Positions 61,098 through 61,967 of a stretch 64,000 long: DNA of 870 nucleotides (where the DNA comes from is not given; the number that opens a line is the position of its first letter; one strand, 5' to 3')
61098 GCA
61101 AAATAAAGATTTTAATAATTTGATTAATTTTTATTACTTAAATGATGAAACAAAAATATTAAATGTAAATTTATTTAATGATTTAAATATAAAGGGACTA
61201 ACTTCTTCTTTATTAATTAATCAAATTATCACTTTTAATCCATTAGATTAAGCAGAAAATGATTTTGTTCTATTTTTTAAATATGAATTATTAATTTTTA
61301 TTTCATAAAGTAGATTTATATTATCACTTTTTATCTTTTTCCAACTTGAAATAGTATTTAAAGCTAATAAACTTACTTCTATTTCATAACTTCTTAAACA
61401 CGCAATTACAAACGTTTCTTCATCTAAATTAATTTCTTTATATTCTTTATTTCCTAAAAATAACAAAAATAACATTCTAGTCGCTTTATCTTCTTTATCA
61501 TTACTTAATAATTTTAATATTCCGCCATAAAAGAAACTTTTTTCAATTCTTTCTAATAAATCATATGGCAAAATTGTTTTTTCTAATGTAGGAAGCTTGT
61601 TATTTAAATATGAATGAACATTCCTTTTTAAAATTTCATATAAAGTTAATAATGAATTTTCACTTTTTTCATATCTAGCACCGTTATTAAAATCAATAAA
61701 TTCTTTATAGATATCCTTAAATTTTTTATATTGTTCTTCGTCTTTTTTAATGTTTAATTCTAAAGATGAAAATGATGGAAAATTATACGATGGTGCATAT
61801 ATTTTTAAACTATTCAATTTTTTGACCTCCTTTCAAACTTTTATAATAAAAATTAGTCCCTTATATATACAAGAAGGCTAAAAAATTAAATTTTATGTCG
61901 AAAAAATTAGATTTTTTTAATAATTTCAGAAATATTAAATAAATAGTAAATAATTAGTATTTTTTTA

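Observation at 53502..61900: Integrase/tRNA-Gly-linked accessory segment between the core FAD-oxidoreductase gene and the pst operon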

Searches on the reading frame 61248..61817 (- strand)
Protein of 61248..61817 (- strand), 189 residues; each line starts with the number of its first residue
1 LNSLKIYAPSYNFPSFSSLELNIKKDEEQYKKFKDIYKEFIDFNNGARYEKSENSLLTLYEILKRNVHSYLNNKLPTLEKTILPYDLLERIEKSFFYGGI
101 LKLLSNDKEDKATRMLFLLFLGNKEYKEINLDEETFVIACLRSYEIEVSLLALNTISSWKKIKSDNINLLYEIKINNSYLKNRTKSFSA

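Call 5: search_protein_families(library=pfam, max_evalue=0.01, proteins=[window:61248-61817:-])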
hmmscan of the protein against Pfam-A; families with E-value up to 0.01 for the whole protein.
window:61248-61817:- (189 aa): 0 families

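Call 36: search_protein_families(library=ncbifam, max_evalue=0.01, proteins=[window:61248-61817:-])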
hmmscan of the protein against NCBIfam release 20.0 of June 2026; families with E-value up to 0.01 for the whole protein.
window:61248-61817:- (189 aa): 0 families

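Call 37: search_protein_families(library=phrogs, max_evalue=0.01, proteins=[window:61248-61817:-])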
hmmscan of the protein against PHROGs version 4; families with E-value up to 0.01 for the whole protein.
window:61248-61817:- (189 aa): 0 families

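Call 60: find_homologous_proteins(query=window:61248-61817:-, max_evalue=0.01)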
Query window:61248-61817:- (189 aa): 3 proteins with E <= 0.01 among 269 candidates.
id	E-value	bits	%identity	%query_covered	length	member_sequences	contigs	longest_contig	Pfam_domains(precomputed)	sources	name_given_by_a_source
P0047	4.7e-108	377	96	100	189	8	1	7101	-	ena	-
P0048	1.9e-97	342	88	100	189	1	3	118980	-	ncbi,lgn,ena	-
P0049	1.4e-82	294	75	99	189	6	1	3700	-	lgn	-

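Call 71: search_protein_families(library=padloc, max_evalue=0.01, proteins=[window:61248-61817:-])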
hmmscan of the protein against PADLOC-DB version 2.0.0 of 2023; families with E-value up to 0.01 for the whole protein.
window:61248-61817:- (189 aa): 0 families

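Call 72: predict_structure(alignment_id=A9)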
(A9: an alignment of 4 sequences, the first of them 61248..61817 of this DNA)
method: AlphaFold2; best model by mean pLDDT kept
length: 189 residues; sequences in the alignment: 4
mean_pLDDT: 46.9   pTM: 0.39
mean pLDDT of the five models: 46.9, 43.6, 41.8, 37.5, 35.4
residues with pLDDT >= 90: 0; 70-90: 0; 50-70: 83; < 50: 106
segments of 3 or more residues with pLDDT < 50: 1-14, 23-26, 43-52, 77-86, 123-189
pLDDT, mean of each block of 10 residues (from residue 1): 30 51 54 63 47 53 60 54 48 58 61 55 43 40 44 35 32 31 31
secondary structure, 60 per line:
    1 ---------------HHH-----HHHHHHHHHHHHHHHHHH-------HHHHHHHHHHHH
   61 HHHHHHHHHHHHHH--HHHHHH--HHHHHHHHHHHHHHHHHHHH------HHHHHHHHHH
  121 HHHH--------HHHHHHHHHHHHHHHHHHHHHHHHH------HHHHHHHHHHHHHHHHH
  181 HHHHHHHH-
elements in order: H24-41 H49-74 H77-82 H85-104 H111-124 H133-157 H164-188
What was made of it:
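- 61248..61817 (-): Clade-restricted orphan gene, all-helical, convergent with the previous ORF with a 4-bp overlap. The AlphaFold2 model has low confidence (pLDDT 47, call 72).
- Tried and rejected: The AlphaFold2 model of the 189-aa ORF was unusable at pLDDT 47, so no fold search was run on it (call 72).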
